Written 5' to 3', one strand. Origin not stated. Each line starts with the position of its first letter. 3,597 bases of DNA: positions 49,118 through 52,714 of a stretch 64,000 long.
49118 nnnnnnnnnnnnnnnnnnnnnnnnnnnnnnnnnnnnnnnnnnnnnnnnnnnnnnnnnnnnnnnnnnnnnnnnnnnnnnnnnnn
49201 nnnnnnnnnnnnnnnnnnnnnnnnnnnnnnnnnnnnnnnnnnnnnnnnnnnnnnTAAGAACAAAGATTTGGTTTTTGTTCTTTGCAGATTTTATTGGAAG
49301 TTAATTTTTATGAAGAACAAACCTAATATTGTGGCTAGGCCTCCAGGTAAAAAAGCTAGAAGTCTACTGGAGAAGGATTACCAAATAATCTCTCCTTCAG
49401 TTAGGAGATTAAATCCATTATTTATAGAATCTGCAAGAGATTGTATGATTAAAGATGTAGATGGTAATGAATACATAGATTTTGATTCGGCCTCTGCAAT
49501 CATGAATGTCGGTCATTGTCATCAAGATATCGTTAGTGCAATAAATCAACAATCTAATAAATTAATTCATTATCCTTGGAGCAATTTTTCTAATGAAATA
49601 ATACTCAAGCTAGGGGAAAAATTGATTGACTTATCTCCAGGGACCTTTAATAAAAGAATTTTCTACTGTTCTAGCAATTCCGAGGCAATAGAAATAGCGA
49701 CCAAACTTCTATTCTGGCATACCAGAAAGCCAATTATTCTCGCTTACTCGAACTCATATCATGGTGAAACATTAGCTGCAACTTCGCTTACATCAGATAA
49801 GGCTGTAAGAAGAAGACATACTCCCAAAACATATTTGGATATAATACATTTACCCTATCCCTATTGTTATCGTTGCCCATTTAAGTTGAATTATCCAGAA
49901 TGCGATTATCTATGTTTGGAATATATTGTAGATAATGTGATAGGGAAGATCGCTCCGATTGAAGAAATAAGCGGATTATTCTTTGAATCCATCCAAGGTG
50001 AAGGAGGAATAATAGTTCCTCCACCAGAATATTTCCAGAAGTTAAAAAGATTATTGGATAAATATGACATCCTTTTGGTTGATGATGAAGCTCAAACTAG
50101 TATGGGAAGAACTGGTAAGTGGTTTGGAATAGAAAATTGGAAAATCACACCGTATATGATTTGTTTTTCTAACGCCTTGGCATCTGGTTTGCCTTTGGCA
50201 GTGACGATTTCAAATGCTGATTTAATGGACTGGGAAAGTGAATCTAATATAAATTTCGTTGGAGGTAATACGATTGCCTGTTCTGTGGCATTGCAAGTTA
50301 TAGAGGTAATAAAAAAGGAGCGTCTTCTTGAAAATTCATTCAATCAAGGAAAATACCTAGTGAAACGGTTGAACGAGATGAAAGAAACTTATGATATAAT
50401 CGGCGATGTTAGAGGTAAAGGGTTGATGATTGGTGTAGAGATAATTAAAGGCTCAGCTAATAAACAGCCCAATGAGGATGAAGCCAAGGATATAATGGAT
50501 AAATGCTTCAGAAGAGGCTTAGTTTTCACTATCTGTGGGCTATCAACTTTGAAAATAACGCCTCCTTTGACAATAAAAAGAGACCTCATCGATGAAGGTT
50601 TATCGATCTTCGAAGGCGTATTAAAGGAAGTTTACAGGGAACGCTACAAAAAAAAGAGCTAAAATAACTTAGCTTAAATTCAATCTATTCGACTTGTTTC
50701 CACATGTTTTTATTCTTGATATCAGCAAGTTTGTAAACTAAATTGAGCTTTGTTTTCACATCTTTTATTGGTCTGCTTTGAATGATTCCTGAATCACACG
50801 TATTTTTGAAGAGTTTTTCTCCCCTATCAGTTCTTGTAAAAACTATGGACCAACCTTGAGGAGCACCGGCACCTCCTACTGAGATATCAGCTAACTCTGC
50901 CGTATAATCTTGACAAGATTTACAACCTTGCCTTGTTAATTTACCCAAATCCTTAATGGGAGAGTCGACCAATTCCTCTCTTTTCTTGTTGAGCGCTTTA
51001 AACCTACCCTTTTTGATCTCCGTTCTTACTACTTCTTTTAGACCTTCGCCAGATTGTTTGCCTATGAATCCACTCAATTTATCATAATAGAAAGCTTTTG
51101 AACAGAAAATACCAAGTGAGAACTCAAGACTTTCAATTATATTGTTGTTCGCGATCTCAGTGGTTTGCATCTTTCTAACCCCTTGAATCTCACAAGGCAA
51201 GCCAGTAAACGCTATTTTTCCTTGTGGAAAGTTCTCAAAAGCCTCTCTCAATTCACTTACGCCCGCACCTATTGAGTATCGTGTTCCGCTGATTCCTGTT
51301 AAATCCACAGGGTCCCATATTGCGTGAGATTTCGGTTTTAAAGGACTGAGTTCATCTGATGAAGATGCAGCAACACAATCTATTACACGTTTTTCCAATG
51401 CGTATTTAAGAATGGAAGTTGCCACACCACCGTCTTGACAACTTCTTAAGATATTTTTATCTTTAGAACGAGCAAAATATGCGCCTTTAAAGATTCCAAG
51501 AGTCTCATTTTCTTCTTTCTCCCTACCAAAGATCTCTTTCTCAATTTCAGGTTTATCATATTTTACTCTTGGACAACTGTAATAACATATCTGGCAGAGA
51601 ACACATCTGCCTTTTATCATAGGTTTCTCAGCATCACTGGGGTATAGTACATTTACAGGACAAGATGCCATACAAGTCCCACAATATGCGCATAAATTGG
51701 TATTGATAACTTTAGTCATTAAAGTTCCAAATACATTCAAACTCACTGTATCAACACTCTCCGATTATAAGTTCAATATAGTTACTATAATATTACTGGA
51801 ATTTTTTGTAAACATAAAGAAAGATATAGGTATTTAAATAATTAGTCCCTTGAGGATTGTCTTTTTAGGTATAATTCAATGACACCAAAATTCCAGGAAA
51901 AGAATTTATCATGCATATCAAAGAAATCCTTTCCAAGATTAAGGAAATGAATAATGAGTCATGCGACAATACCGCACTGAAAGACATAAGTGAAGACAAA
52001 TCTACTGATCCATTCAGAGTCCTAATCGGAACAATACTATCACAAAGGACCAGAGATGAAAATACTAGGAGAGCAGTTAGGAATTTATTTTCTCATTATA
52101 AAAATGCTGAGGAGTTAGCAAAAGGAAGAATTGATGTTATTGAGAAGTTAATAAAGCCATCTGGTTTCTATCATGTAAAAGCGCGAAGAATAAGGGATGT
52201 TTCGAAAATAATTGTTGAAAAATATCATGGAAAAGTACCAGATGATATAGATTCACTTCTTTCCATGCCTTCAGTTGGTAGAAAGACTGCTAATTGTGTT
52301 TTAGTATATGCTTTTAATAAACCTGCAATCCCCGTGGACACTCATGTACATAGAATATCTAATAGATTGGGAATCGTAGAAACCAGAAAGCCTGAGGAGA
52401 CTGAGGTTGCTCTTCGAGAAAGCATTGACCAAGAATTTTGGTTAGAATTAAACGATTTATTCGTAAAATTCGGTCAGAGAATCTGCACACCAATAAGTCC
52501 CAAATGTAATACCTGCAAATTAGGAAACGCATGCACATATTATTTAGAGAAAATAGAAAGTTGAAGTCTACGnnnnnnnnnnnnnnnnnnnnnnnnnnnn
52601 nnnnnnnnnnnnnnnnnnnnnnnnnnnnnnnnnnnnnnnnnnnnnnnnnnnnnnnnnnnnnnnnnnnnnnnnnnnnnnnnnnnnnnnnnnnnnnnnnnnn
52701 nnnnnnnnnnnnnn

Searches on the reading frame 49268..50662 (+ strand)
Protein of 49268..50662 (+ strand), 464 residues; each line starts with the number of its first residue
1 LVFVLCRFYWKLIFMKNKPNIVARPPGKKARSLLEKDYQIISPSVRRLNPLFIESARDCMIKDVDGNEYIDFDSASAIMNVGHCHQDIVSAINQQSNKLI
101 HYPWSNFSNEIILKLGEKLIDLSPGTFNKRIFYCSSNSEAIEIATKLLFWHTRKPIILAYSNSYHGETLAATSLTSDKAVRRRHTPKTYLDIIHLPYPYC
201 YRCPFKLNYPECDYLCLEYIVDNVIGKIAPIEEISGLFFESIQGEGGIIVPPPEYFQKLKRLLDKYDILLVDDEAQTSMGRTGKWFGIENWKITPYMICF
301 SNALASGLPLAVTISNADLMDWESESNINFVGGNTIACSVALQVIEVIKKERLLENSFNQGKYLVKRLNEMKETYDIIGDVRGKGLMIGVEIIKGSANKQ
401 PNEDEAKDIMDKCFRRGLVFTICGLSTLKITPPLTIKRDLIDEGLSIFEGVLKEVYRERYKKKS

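Call 25: search_protein_families(library=pfam, proteins=[window:49268-50662:+], max_evalue=0.00001)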
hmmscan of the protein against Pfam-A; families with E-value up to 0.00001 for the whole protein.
window:49268-50662:+ (464 aa): 1 family
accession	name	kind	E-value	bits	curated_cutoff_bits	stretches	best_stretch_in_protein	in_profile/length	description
PF00202.27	Aminotran_3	-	5.6e-97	325.4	30.5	1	50-451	10-402/403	Aminotransferase class-III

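Call 54: search_protein_families(library=ncbifam, proteins=[window:49268-50662:+], max_evalue=1e-8)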
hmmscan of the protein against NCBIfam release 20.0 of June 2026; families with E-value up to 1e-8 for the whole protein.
window:49268-50662:+ (464 aa): 69 families (the best 25 are shown)
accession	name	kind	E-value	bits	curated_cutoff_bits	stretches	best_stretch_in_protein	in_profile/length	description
NF004426.0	PRK05769.1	equivalog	7.6e-143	476.5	552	1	15-455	2-440/441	acetyl ornithine aminotransferase family protein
NF006228.0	PRK08360.1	equivalog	4.8e-121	404.5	608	1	29-459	2-431/443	aspartate aminotransferase family protein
NF005993.0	PRK08117.1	subfamily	2.6e-113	378.9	574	1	30-456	5-431/433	aspartate aminotransferase family protein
NF004171.0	PRK05639.1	equivalog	1.3e-103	347.2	639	1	18-463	3-452/457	alanine/serine racemase family protein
NF045634.1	LeuMetRace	equivalog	2.5e-100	336.2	800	1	31-456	4-428/432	leucine/methionine racemase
NF006368.0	PRK08593.1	equivalog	1e-95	321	570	1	28-459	4-436/448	aspartate aminotransferase family protein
NF005376.0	PRK06918.1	equivalog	2.2e-92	309.8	676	1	25-459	12-448/451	4-aminobutyrate--2-oxoglutarate transaminase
NF004714.0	PRK06058.1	subfamily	1.9e-84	283.9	639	1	16-454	9-446/447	4-aminobutyrate--2-oxoglutarate transaminase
TIGR00700.1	GABAtrnsam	equivalog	1.3e-83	280.9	506.65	1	38-453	4-419/420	4-aminobutyrate--2-oxoglutarate transaminase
NF005985.0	PRK08088.1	equivalog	2.4e-79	267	713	1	30-455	4-424/426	4-aminobutyrate--2-oxoglutarate transaminase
TIGR00707.1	argD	subfamily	2.2e-77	260.4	410.05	1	50-452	10-380/381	acetylornithine/succinylornithine family transaminase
NF049939.1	HyAminethphonNHLyPbfA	equivalog_domain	9.7e-77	258.3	525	1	52-454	46-441/442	(R)-1-hydroxy-2-aminoethylphosphonate ammonia-lyase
NF005375.0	PRK06917.1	equivalog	4.8e-76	256.3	535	1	40-460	6-444/448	aspartate aminotransferase family protein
NF005393.0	PRK06938.1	subfamily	2.9e-74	250.1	671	1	46-455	46-465/469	diaminobutyrate--2-oxoglutarate transaminase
NF004755.0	PRK06082.1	equivalog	7.6e-73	245.5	467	1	52-458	57-455/459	aspartate aminotransferase family protein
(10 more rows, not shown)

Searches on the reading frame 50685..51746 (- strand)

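Call 25: search_protein_families(library=pfam, proteins=[window:50685-51746:-], max_evalue=0.00001)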
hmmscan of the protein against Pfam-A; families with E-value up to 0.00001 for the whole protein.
window:50685-51746:- (353 aa): 4 families
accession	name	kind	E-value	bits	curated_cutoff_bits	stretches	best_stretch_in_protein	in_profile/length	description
PF04432.18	FrhB_FdhB_C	-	8.1e-39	133.3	23.3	1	177-329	3-149/150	Coenzyme F420 hydrogenase/dehydrogenase, beta subunit C terminus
PF04422.18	FrhB_FdhB_N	-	2.2e-15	57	22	1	90-159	2-70/78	Coenzyme F420 hydrogenase/dehydrogenase, beta subunit N-term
PF00037.32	Fer4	-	4.8e-06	26.6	21.1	0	13-34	2-23/24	4Fe-4S binding domain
PF13187.11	Fer4_9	-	5.6e-06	26.7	27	1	19-60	2-49/52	4Fe-4S dicluster domain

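Call 54: search_protein_families(library=ncbifam, proteins=[window:50685-51746:-], max_evalue=1e-8)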
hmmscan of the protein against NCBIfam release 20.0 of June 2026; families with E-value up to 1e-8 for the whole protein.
window:50685-51746:- (353 aa): 5 families
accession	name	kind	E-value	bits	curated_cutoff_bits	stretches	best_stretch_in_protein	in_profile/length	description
NF006807.0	PRK09325.1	subfamily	1.6e-72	244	269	1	81-352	2-271/283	coenzyme F420-reducing hydrogenase subunit beta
TIGR03289.1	frhB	equivalog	2.2e-61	207.4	331.5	1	83-352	1-268/275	coenzyme F420 hydrogenase subunit beta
NF040616.1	F420_dehyd_FpoF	exception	1.6e-46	158.9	475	1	11-347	5-320/337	F420H2 dehydrogenase subunit FpoF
NF006808.0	PRK09326.1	equivalog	7.1e-45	153.4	444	1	11-347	6-321/341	F420H2 dehydrogenase subunit F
TIGR03294.1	FrhG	equivalog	1.4e-12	47.8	245.5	1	9-70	166-227/228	coenzyme F420 hydrogenase subunit gamma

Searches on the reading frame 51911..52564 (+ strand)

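Call 62: search_protein_families(library=pfam, proteins=[window:51911-52564:+], max_evalue=0.001)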
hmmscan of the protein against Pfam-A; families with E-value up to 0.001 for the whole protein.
window:51911-52564:+ (217 aa): 2 families
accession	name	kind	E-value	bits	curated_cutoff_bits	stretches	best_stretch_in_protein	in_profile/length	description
PF00730.31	HhH-GPD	-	1e-25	90.6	26.2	1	39-172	1-106/108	HhH-GPD superfamily base excision DNA repair protein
PF00633.29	HHH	-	0.00038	20.6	24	1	104-133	1-30/30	Helix-hairpin-helix motif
